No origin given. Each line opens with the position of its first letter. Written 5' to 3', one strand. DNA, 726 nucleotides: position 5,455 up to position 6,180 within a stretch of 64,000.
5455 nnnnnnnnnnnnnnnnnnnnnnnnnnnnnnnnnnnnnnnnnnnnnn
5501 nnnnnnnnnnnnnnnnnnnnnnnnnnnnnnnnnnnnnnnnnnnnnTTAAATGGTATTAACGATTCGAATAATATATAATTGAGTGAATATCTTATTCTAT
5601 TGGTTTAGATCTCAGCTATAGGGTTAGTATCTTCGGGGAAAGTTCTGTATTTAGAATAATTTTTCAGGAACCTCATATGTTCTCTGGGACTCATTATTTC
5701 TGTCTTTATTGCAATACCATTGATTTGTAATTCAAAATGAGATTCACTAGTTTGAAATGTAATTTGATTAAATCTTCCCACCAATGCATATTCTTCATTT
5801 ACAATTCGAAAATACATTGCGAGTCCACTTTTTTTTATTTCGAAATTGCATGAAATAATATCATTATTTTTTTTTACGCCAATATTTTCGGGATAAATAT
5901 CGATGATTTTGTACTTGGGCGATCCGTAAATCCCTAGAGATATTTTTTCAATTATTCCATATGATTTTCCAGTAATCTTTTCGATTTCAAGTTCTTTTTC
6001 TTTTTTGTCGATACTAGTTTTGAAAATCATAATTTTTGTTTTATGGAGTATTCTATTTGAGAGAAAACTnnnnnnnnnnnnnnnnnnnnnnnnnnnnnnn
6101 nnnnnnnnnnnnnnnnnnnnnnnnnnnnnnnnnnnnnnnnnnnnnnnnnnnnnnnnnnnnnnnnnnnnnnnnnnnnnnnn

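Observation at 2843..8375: Six-gene same-strand light cluster: azurin-like lipoprotein, proteorhodopsin, Blh, orphan, SDR-DUF2867, photolyase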

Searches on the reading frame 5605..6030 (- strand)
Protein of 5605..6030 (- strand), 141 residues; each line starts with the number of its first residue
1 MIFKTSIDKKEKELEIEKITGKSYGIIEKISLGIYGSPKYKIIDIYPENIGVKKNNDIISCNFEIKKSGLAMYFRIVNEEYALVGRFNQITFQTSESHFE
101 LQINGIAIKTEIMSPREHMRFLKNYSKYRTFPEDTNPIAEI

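Call 3: search_protein_families(library=pfam, proteins=[window:5605-6030:-], max_evalue=0.01)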
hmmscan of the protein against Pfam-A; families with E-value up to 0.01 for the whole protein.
window:5605-6030:- (141 aa): 0 families

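Call 4: search_protein_families(library=ncbifam, proteins=[window:5605-6030:-], max_evalue=0.01)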
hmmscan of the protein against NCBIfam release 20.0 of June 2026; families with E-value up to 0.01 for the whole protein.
window:5605-6030:- (141 aa): 0 families

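Call 9: find_homologous_proteins(query=window:5605-6030:-, max_evalue=0.001)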
Query window:5605-6030:- (141 aa): 16 proteins with E <= 0.001 among 170 candidates.
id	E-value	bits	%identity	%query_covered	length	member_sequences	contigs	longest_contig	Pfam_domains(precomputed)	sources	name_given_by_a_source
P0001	4.2e-85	300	99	100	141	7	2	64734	-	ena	-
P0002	1.1e-75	270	90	98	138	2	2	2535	-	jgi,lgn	jgi:hypothetical protein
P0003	6.4e-69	248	82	98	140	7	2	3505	-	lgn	-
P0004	2.2e-68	246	86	93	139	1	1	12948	-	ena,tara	tara:strand:- start:571 stop:990 length:420 start_codon:yes stop_codon:yes gene_type:complete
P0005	4.9e-68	245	85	93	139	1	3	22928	-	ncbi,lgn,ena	-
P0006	1.0e-67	244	82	95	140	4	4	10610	-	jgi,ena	-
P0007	1.2e-66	240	81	95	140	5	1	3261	-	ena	-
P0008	7.9e-64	231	80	92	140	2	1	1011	-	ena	-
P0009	1.3e-62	227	80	93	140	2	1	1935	-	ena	-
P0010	1.8e-62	227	80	93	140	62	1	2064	-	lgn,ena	-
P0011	3.6e-60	220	72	95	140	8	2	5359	-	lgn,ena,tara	tara:strand:- start:39 stop:461 length:423 start_codon:yes stop_codon:yes gene_type:complete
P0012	2.6e-50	188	62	96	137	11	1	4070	-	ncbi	-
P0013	5.3e-48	180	85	72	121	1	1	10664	-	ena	-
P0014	9.8e-39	150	81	62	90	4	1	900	-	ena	-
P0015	1.4e-31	127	77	56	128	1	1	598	-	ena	-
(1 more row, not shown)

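Call 11: find_encoding_contigs(protein=P0005, flank=10000, max_places=4)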
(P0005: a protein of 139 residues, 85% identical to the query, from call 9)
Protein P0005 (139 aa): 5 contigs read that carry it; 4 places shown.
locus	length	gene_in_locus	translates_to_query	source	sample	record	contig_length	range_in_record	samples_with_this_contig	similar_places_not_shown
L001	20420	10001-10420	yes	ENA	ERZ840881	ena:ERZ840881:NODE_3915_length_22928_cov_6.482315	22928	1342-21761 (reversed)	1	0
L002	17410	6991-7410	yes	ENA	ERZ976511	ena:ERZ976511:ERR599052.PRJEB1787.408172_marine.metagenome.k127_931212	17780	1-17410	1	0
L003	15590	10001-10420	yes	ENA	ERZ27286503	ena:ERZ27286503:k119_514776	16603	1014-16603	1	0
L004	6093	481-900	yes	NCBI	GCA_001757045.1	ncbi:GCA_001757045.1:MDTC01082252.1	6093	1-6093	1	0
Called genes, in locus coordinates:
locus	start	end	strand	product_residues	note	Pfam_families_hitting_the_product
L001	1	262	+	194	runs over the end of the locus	-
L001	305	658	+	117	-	-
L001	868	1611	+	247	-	-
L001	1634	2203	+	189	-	PF00929:RNase_T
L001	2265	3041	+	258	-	PF01541:GIY-YIG, PF27096:UvrC_M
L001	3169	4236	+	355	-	-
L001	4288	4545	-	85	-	-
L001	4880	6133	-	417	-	PF07690:MFS_1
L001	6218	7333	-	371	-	PF04832:SOUL, PF01625:PMSR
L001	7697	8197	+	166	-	PF13473:Cupredoxin_1 (faint), PF00127:Copper-bind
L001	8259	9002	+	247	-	PF01036:Bac_rhodopsin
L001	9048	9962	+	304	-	PF15461:BCD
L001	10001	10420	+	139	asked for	-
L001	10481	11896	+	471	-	PF01370:Epimerase, PF05368:NmrA (weak), PF13460:NAD_binding_10, PF11066:DUF2867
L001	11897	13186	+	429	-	PF00875:DNA_photolyase, PF03441:FAD_binding_7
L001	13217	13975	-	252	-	PF03099:BPL_LplA_LipB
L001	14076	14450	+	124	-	PF02410:RsfS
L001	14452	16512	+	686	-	PF06480:FtsH_ext (weak), PF07728:AAA_5 (faint), PF00004:AAA, PF20720:nSTAND3 (weak), PF17862:AAA_lid_3, PF01434:Peptidase_M41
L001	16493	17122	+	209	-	PF02589:LUD_dom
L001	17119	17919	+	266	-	PF01148:CTP_transf_1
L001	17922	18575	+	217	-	PF02666:PS_Dcarbxylase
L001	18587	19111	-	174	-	-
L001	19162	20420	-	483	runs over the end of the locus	-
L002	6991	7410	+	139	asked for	-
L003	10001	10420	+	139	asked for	-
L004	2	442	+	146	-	?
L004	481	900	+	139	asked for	-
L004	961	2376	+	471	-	PF01370:Epimerase, PF05368:NmrA (weak), PF13460:NAD_binding_10, PF11066:DUF2867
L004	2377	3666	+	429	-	PF00875:DNA_photolyase, PF03441:FAD_binding_7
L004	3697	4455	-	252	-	PF03099:BPL_LplA_LipB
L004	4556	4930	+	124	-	PF02410:RsfS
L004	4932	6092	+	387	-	?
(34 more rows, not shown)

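Call 12: find_encoding_contigs(protein=P0012, flank=10000, max_places=4)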
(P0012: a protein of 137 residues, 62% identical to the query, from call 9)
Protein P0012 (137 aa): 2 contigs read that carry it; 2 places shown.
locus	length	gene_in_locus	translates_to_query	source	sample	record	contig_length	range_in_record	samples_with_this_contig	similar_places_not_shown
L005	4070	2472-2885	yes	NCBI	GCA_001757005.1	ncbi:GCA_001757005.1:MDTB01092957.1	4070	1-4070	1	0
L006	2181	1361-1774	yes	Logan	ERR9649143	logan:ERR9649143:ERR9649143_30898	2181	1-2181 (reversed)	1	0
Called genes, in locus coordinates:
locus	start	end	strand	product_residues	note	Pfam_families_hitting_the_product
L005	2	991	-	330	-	?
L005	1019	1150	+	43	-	-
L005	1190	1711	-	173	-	-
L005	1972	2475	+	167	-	PF13473:Cupredoxin_1 (faint), PF00127:Copper-bind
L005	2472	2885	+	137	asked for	-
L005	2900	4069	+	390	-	?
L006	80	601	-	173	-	-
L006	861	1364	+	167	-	PF13473:Cupredoxin_1 (faint), PF00127:Copper-bind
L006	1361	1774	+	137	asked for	-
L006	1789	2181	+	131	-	?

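Call 13: find_encoding_contigs(protein=P0004, flank=10000, max_places=4)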
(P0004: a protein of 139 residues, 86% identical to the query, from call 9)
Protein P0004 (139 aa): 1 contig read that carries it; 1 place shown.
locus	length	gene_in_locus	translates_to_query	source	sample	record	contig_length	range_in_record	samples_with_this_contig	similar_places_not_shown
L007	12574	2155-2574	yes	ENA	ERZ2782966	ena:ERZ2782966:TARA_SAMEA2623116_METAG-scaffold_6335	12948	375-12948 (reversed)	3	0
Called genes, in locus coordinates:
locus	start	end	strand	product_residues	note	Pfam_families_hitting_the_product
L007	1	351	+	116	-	?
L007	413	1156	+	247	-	PF01036:Bac_rhodopsin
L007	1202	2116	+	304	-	PF15461:BCD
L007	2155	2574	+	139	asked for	-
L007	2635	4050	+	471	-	PF01370:Epimerase, PF05368:NmrA (weak), PF13460:NAD_binding_10, PF11066:DUF2867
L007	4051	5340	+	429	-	PF00875:DNA_photolyase, PF03441:FAD_binding_7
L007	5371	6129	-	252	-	PF03099:BPL_LplA_LipB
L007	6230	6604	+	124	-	PF02410:RsfS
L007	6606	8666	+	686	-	PF06480:FtsH_ext (weak), PF07728:AAA_5 (faint), PF00004:AAA, PF20720:nSTAND3 (weak), PF17862:AAA_lid_3, PF01434:Peptidase_M41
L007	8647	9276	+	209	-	PF02589:LUD_dom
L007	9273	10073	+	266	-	PF01148:CTP_transf_1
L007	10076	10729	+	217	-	PF02666:PS_Dcarbxylase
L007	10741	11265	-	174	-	-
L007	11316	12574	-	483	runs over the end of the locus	-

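Call 17: search_protein_representatives(protein=window:5605-6030:-)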
Query: 141 residues. Proteins with E-value up to 0.001 (for the whole library): 52; up to 1e-10: 13; up to 1e-30: 3. The best 52 are listed.
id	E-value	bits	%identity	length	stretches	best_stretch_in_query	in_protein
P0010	5.6e-63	227.0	81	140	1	1-131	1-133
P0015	4.4e-32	127.0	79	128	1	58-132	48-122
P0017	5.5e-32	126.7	46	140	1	1-128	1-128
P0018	5.8e-28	113.7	44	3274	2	96-122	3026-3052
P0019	1.2e-25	106.1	55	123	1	1-93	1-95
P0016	1.4e-25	105.9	70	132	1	1-76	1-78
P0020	4.8e-17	78.3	33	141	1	1-130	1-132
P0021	1.8e-15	73.2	47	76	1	1-72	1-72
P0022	2.6e-15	72.7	33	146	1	1-127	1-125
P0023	8.4e-15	71.1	35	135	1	1-126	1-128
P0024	4.9e-14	68.6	51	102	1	1-73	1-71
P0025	5.4e-13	65.2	33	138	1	4-124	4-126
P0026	6.8e-11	58.4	32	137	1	8-129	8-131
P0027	1.9e-09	53.8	37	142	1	2-95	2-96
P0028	3.4e-09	52.9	26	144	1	1-129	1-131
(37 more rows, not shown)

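Call 21: find_homologous_proteins(query=A2, max_evalue=0.001)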
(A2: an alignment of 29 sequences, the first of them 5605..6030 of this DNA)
Query A2 (29 sequences) (141 aa, profile of the alignment): 186 proteins with E <= 0.001 among 1485 candidates; the best 120 are listed.
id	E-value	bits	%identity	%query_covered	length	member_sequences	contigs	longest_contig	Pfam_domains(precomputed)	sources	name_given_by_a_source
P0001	1.4e-44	169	99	100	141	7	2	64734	-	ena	-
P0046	3.4e-44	168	32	60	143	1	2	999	-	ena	-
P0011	3.6e-44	168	72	95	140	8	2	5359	-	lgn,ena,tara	tara:strand:- start:39 stop:461 length:423 start_codon:yes stop_codon:yes gene_type:complete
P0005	1.4e-43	166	85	93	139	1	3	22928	-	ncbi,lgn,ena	-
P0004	2.4e-43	165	86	93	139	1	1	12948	-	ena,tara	tara:strand:- start:571 stop:990 length:420 start_codon:yes stop_codon:yes gene_type:complete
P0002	2.7e-43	165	90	98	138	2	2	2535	-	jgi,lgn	jgi:hypothetical protein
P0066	3.9e-43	165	28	87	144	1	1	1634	-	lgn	-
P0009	1.2e-42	163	80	93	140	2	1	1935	-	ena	-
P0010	1.6e-42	163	80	93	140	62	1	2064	-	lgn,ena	-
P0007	1.9e-42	162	81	95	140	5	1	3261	-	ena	-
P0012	4.1e-42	161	62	96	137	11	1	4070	-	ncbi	-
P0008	7.5e-42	160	80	92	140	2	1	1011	-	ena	-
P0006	1.6e-41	159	82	95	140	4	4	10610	-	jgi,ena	-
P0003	7.5e-41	157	82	98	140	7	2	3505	-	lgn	-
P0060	1.7e-40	156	24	77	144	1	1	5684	-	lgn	-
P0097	2.5e-38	149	28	77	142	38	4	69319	-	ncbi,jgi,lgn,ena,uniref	ncbi:hypothetical protein [Flavobacterium sp.]|jgi:hypothetical protein|uniref:hypothetical protein 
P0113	7.6e-38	147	26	64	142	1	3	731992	-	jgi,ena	jgi:hypothetical protein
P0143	5.4e-37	145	30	77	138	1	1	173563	-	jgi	jgi:hypothetical protein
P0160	1.6e-35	140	29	65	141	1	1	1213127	-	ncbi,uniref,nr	ncbi:hypothetical protein [Reichenbachiella versicolor]|uniref:hypothetical protein n=1 Tax=Reichenb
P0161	1.7e-35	140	29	67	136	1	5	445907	-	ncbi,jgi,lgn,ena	-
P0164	3.4e-35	139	32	50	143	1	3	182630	-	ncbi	-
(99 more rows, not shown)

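Call 22: search_protein_families(library=pfam, alignment_id=A2, max_evalue=1)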
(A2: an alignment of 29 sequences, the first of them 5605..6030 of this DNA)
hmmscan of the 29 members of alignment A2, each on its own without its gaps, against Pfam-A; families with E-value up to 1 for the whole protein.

A. member 1, window:5605-6030:- (141 aa): 2 families
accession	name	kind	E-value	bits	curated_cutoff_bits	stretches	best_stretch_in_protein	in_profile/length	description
PF21707.3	ABC_AB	-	0.019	15.6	27.5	1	54-122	22-89/100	Emaravirus ABC_AB protein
PF00154.27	RecA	-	0.049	13.5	27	1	10-56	24-68/262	recA bacterial DNA recombination protein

B. families by the number of members that match (of 29 scanned): 16 families
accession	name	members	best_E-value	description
PF00154.27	RecA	3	0.033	recA bacterial DNA recombination protein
PF21707.3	ABC_AB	2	0.019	Emaravirus ABC_AB protein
PF23063.1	CUB_M02D8_5_4th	1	0.011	M02D8_5-like, fourth CUB domain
PF09458.16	H_lectin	1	0.013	H-type lectin domain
PF22713.1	SNaCT6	1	0.018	Short NACHT-associated C-Terminal domain, family 6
PF10491.14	Nrf1_DNA-bind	1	0.023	NLS-binding and DNA-binding and dimerisation domains of Nrf1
PF17354.8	DUF5382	1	0.042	Family of unknown function (DUF5382) central domain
PF08534.16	Redoxin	1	0.046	Redoxin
PF17344.7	DUF5374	1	0.15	Family of unknown function (DUF5374)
PF05777.17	Acp26Ab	1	0.16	Drosophila accessory gland-specific peptide 26Ab (Acp26Ab)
PF21604.3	CRLF2_D1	1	0.19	Cytokine receptor-like factor 2-like, D1 domain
PF23799.1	DUF7175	1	0.19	Domain of unknown function (DUF7175)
PF10012.15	DUF2255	1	0.2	Uncharacterized protein conserved in bacteria (DUF2255)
PF16303.10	DUF4945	1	0.21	Domain of unknown function (DUF4945)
PF01676.23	Metalloenzyme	1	0.25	Metalloenzyme superfamily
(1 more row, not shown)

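Call 23: search_solved_structures(query=A2, max_evalue=10)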
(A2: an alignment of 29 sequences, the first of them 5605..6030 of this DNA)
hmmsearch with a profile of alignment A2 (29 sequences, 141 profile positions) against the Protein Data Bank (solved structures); distinct sequences matched with E-value up to 10: 1.
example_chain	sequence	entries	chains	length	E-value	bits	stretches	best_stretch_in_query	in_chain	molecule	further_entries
8p4y_A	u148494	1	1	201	0.042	16.9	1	2-59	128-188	Protein origami triangle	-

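Call 24: find_encoding_contigs(protein=P0160, flank=8000, max_places=2)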
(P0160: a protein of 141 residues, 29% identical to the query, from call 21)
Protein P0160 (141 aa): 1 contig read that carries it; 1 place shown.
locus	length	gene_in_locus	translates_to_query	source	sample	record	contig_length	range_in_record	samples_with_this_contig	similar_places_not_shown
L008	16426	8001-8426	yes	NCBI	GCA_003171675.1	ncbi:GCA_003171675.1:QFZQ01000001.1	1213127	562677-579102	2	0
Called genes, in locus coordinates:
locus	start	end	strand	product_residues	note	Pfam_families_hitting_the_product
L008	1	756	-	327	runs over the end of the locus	PF18911:PKD_4 (weak), PF03382:DUF285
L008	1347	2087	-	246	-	PF12787:EcsC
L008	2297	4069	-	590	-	PF00884:Sulfatase, PF16347:SGSH_C, PF18962:Por_Secre_tail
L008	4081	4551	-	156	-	-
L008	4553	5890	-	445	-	PF03160:Calx-beta, PF14240:YHYH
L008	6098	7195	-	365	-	PF03441:FAD_binding_7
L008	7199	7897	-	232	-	PF00106:adh_short, PF13561:adh_short_C2, PF23441:SDR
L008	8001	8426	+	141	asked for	-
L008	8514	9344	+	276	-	-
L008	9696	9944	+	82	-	-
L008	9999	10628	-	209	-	-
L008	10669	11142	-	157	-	PF20001:DUF6428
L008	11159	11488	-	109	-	PF12840:HTH_20, PF01022:HTH_5, PF12802:MarR_2 (weak)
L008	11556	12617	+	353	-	PF01758:SBF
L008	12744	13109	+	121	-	PF04241:DUF423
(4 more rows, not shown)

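Call 25: find_encoding_contigs(protein=P0097, flank=8000, max_places=2)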
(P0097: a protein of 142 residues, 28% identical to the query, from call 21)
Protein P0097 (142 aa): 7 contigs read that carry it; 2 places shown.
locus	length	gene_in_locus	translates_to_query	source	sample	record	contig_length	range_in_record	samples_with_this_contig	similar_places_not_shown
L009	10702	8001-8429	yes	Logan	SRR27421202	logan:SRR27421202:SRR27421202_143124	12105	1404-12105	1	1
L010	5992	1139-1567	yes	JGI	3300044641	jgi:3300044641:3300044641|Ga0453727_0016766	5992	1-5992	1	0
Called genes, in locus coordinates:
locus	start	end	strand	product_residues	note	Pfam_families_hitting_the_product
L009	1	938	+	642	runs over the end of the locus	PF07715:Plug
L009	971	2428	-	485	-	PF18294:Pept_S41_N, PF03572:Peptidase_S41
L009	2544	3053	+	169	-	PF04542:Sigma70_r2, PF08281:Sigma70_r4_2, PF04545:Sigma70_r4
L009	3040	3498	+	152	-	-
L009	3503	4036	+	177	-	PF14060:DUF4252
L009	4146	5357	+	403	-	PF13620:CarboxypepD_reg (weak), PF13715:CarbopepD_reg_2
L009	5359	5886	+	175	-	PF14060:DUF4252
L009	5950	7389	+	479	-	PF00474:SSF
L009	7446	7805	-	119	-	PF13380:CoA_binding_2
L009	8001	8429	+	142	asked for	-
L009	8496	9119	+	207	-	PF01914:MarC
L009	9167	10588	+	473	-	PF01370:Epimerase, PF05368:NmrA (weak), PF07993:NAD_binding_4 (faint), PF13460:NAD_binding_10, PF11066:DUF2867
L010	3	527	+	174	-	?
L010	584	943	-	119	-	PF13380:CoA_binding_2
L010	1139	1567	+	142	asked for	-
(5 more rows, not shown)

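Call 26: find_encoding_contigs(protein=P0113, flank=8000, max_places=2)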
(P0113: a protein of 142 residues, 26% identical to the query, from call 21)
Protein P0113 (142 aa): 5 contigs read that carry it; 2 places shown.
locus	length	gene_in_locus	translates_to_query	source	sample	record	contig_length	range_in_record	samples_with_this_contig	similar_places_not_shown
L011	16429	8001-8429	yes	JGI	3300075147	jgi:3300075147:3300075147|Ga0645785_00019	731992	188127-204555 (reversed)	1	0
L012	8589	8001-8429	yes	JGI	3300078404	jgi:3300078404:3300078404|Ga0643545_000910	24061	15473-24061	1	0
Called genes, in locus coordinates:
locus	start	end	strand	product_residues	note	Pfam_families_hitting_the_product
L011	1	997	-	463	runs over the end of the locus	PF03721:UDPG_MGDP_dh_N, PF00984:UDPG_MGDP_dh, PF03720:UDPG_MGDP_dh_C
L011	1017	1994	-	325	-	PF01073:3Beta_HSD, PF01370:Epimerase, PF02719:Polysacc_synt_2, PF04321:RmlD_sub_bind (weak), PF05368:NmrA (faint), PF13460:NAD_binding_10, PF16363:GDP_Man_Dehyd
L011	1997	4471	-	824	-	-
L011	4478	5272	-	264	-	PF02563:Poly_export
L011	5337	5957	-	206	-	PF21176:RecR_HhH, PF02132:RecR_ZnF (weak), PF01751:Toprim (weak), PF13662:Toprim_4, PF21175:RecR_C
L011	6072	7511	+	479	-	PF00474:SSF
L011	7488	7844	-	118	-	PF13380:CoA_binding_2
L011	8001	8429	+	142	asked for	-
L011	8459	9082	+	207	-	PF01914:MarC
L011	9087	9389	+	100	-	-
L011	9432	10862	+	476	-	PF01370:Epimerase, PF13460:NAD_binding_10, PF11066:DUF2867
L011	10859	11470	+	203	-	PF06206:CpeT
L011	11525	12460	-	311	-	PF19420:DDAH_eukar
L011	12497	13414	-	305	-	PF02274:ADI (faint), PF19420:DDAH_eukar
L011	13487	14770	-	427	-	PF00285:Citrate_synt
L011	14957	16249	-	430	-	PF03952:Enolase_N, PF00113:Enolase_C, PF13378:MR_MLE_C (weak)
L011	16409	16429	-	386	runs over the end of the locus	PF00988:CPSase_sm_chain, PF00117:GATase, PF07722:Peptidase_C26 (faint)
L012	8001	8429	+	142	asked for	-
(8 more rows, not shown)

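Call 35: predict_structure(alignment_id=A3)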
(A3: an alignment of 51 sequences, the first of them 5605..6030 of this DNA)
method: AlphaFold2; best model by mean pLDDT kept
length: 141 residues; sequences in the alignment: 51
mean_pLDDT: 85.6   pTM: 0.80
mean pLDDT of the five models: 85.6, 84.8, 83.9, 83.4, 83.1
residues with pLDDT >= 90: 90; 70-90: 29; 50-70: 14; < 50: 8
segments of 3 or more residues with pLDDT < 50: 135-141
pLDDT, mean of each block of 10 residues (from residue 1): 90 96 94 89 80 58 94 88 94 95 93 94 90 49 46
secondary structure, 60 per line:
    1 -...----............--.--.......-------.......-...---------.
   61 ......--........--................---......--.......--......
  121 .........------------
elements in order: E2-4 H9-20 H26-32 E40-46 E60-66 E69-76 E79-86 E90-94 E98-103 E106-112 H115-129

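Call 36: search_protein_families(library=pfam, proteins=[L005:2900-4069:+, L005:1190-1711:-, L011:9087-9389:+], max_evalue=0.01)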
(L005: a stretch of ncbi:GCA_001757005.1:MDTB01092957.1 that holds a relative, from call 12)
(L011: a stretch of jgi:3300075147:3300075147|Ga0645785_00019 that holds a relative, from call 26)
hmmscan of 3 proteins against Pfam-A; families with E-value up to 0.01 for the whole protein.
L005:2900-4069:+ (390 aa): 3 families
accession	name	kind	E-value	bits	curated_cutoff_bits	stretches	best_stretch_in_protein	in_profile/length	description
PF01040.23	UbiA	-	1.9e-23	83.5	34.2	1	138-383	3-224/250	UbiA prenyltransferase family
PF13426.13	PAS_9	-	6.1e-07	30.1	27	1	3-89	3-87/103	PAS domain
PF00989.32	PAS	-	0.0038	17.7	22.6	1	4-90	14-100/113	PAS fold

L005:1190-1711:- (173 aa): 1 family
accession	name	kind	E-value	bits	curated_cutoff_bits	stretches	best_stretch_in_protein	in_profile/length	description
PF17422.7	DUF5410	-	0.0032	17.9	27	1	103-172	146-214/289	Family of unknown function (DUF5410)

L011:9087-9389:+ (100 aa): 0 families

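Call 42: find_related_loci(query=A4, collection=genome_contigs, flank=10000)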
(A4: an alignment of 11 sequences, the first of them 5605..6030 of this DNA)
Query A4 (141 aa) in genome_contigs; peptide patterns used: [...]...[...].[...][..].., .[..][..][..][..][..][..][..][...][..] (x = any residue, [..] = any of these).
160 stretches matched a pattern; 7 encode a relative of the query (tblastn E <= 1e-3); 7 distinct loci.
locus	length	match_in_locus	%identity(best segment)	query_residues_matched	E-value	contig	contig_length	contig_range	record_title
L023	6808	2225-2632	73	1-134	4e-66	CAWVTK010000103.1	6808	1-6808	MAG TPA_asm: uncultured Flavobacteriales bacterium isolate ERR3589571_concoct_86 genome assembly, contig: ERZ7463204.115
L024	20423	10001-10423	57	1-141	2e-51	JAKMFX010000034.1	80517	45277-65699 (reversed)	MAG: Flavobacteriales bacterium isolate MOX_bin83 PPB.contigs.fa_k127_852112, whole genome shotgun sequence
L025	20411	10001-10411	55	1-137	6e-50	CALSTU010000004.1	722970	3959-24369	MAG: uncultured Flavobacteriales bacterium isolate X_MB68 genome assembly, contig: contig_1423_X_MB68, whole genome shot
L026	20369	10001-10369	44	1-123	1e-38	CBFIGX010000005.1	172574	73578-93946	MAG: Flavobacteriales bacterium isolate Co_bin_775_strict genome assembly, contig: Co_bin_775_strict_c5, whole genome sh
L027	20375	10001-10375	48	1-125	2e-37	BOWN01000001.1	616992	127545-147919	MAG: Cryomorphaceae bacterium CM1_5m.P23 DNA, sequence1, whole genome shotgun sequence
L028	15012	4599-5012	36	1-136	2e-26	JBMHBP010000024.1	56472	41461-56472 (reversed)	MAG: Flavobacteriales bacterium isolate STO1_bin.450 c_000000000024, whole genome shotgun sequence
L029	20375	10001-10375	35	1-123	2e-20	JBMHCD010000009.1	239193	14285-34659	MAG: Flavobacteriales bacterium isolate STO1_bin.125 c_000000000009, whole genome shotgun sequence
